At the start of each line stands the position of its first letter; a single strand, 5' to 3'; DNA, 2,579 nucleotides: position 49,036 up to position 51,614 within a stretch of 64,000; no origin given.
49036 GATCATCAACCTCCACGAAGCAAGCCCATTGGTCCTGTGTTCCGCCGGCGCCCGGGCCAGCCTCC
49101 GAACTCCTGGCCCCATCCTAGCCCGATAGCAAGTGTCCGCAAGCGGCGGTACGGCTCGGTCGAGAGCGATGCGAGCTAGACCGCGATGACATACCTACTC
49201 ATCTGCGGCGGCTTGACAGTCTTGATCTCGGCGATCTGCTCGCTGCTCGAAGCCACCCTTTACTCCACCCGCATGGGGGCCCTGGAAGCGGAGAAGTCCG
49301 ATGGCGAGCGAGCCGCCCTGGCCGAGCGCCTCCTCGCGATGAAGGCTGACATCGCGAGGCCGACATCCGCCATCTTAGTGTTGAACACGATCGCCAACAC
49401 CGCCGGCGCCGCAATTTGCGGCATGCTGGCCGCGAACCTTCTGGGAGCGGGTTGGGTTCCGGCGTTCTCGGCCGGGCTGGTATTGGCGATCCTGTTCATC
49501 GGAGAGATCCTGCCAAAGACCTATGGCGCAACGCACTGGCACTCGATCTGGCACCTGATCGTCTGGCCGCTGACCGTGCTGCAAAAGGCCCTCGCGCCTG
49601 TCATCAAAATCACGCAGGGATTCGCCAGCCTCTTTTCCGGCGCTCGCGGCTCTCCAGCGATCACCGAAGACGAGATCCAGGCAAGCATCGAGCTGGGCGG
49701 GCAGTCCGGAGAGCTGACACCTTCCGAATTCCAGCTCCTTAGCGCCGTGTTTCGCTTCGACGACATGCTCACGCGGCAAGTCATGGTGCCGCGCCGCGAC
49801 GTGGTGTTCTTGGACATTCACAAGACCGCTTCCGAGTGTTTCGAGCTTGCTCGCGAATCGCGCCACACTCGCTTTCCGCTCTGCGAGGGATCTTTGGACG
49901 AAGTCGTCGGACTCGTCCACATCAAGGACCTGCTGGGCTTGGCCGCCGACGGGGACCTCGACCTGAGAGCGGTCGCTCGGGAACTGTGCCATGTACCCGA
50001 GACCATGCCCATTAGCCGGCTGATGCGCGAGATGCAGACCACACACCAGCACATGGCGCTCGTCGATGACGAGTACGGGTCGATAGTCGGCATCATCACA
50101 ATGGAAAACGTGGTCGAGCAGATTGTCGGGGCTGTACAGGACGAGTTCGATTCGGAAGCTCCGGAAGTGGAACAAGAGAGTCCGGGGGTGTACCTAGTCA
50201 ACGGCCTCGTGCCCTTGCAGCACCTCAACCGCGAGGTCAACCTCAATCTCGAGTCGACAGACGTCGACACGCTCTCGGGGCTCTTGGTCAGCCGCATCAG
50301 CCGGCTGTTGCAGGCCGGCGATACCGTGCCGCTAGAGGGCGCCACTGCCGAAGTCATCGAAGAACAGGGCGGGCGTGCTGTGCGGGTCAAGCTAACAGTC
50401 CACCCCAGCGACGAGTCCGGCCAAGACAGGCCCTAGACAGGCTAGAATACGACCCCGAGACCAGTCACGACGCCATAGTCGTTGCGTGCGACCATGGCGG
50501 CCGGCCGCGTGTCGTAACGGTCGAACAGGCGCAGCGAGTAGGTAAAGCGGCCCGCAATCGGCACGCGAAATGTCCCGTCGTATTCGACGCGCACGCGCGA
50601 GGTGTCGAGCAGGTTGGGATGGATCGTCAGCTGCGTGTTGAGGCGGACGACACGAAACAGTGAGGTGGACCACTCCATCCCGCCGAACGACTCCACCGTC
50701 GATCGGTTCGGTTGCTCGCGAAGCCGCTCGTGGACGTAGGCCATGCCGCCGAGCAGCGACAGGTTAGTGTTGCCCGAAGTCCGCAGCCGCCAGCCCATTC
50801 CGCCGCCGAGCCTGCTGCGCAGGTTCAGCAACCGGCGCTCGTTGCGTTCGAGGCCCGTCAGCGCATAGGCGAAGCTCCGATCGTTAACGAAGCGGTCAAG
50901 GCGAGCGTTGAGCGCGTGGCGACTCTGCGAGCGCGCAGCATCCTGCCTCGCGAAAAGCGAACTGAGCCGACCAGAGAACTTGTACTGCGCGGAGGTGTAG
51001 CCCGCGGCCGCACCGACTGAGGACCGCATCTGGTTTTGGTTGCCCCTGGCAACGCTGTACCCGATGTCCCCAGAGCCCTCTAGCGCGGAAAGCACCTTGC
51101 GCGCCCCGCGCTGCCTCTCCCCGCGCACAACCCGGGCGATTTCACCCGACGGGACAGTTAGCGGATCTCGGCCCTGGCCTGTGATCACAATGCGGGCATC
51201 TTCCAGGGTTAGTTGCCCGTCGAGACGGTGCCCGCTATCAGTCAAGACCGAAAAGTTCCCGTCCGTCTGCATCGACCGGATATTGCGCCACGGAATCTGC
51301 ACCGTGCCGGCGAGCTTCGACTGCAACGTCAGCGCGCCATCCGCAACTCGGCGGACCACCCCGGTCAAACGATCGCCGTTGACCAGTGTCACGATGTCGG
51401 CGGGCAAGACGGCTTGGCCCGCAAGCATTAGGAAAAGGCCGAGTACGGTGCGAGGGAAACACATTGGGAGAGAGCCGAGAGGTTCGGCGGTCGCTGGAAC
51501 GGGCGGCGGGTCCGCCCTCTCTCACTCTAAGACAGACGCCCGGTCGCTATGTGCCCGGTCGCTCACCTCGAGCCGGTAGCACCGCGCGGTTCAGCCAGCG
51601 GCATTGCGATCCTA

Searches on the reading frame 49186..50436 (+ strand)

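Call 10: search_protein_families(library=pfam, proteins=[window:49186-50436:+], max_evalue=0.01)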
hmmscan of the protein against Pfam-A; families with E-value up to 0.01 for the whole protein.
window:49186-50436:+ (416 aa): 3 families
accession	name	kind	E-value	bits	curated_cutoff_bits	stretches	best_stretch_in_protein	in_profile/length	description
PF01595.25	CNNM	-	1.4e-27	96.9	28.4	1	11-181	6-181/181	Cyclin M transmembrane N-terminal domain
PF03471.22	CorC_HlyC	-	4.7e-15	55.8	27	1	330-405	2-79/81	Transporter associated domain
PF00571.33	CBS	-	6.3e-15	55.7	24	2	266-314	8-56/57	CBS domain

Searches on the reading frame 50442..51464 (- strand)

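Call 10: search_protein_families(library=pfam, proteins=[window:50442-51464:-], max_evalue=0.01)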
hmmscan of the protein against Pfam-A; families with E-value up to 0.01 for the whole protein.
window:50442-51464:- (340 aa): 1 family
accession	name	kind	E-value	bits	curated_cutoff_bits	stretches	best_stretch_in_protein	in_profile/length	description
PF04338.18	DUF481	-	9.2e-29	101.4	21.1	1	133-340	2-210/210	Protein of unknown function, DUF481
